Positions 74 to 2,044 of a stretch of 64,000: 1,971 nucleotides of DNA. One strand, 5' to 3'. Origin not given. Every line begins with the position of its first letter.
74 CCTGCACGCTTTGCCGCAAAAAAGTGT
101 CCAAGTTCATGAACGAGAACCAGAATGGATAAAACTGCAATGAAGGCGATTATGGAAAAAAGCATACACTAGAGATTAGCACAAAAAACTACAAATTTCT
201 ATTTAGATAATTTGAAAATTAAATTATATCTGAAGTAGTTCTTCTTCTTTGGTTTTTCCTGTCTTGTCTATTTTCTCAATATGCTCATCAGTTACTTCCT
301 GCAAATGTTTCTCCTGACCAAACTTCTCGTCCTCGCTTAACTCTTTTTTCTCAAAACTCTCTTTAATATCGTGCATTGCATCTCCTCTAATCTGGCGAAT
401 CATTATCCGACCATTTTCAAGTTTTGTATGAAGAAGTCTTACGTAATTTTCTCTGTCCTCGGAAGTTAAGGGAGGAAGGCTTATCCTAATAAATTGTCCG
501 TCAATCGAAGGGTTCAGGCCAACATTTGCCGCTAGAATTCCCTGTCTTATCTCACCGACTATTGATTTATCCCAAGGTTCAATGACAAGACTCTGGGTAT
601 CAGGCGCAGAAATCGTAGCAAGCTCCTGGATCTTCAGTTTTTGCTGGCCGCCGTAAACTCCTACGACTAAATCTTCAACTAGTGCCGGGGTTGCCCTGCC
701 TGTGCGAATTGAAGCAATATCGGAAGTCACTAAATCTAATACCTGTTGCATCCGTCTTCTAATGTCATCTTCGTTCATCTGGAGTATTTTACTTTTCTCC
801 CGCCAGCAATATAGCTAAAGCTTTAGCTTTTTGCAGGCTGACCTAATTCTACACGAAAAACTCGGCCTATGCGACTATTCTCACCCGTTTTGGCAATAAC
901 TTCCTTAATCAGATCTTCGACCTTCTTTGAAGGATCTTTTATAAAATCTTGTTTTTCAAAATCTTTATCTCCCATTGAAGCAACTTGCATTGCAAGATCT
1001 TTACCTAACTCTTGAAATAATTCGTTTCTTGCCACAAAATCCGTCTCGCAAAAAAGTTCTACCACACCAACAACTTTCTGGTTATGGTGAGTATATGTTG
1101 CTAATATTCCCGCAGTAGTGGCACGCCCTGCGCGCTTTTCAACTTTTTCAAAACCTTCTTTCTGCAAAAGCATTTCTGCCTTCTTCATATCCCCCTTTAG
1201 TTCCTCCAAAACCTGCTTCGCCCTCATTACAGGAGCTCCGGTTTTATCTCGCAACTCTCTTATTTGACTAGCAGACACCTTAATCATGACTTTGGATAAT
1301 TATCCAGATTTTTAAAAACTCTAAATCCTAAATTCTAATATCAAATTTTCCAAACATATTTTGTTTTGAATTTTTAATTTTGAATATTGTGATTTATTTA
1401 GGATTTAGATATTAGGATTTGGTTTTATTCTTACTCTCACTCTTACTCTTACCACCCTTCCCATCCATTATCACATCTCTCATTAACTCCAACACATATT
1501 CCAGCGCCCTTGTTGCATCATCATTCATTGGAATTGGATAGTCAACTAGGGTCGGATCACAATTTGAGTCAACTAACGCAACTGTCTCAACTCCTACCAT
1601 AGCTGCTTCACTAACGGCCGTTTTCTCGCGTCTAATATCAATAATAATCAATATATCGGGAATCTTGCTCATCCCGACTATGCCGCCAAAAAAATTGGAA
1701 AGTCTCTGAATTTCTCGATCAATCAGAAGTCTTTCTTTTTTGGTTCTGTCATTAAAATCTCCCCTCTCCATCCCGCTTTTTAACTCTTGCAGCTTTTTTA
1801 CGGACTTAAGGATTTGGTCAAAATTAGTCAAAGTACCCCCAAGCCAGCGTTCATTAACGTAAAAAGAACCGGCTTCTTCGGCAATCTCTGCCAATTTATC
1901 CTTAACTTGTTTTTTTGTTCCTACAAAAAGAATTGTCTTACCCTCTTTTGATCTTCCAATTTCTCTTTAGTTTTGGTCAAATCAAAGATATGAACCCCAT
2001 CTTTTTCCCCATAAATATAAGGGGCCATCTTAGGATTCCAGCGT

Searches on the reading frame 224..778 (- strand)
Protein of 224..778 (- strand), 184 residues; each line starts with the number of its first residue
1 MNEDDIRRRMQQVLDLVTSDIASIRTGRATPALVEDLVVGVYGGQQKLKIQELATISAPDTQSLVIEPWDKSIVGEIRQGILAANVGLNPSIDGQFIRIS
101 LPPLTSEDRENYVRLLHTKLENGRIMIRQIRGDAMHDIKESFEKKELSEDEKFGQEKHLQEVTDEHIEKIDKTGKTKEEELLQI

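Call 80: search_protein_families(library=pfam, proteins=[window:224-778:-], max_evalue=0.0001)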
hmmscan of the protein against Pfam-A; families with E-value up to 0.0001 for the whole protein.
window:224-778:- (184 aa): 1 family
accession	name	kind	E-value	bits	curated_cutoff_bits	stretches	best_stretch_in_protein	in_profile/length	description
PF01765.24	RRF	-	1.1e-50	172.1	29.7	1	19-182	3-164/164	Ribosome recycling factor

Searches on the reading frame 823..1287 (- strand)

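Call 80: search_protein_families(library=pfam, proteins=[window:823-1287:-], max_evalue=0.0001)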
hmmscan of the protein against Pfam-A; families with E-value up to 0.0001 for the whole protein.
window:823-1287:- (154 aa): 1 family
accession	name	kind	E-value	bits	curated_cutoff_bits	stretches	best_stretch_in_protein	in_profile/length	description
PF00889.24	EF_TS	-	1.2e-15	58.1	27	1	75-148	3-77/204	Elongation factor TS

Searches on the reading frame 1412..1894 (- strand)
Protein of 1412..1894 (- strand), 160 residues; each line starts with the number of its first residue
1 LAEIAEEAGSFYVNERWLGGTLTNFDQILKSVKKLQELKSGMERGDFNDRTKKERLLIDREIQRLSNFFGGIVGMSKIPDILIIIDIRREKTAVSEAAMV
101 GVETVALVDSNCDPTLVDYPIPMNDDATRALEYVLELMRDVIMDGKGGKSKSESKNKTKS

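Call 80: search_protein_families(library=pfam, proteins=[window:1412-1894:-], max_evalue=0.0001)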
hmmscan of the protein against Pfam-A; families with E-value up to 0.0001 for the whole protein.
window:1412-1894:- (160 aa): 1 family
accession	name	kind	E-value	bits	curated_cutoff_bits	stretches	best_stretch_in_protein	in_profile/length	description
PF00318.25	Ribosomal_S2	-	2.1e-49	168.1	26.1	1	2-145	73-216/216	Ribosomal protein S2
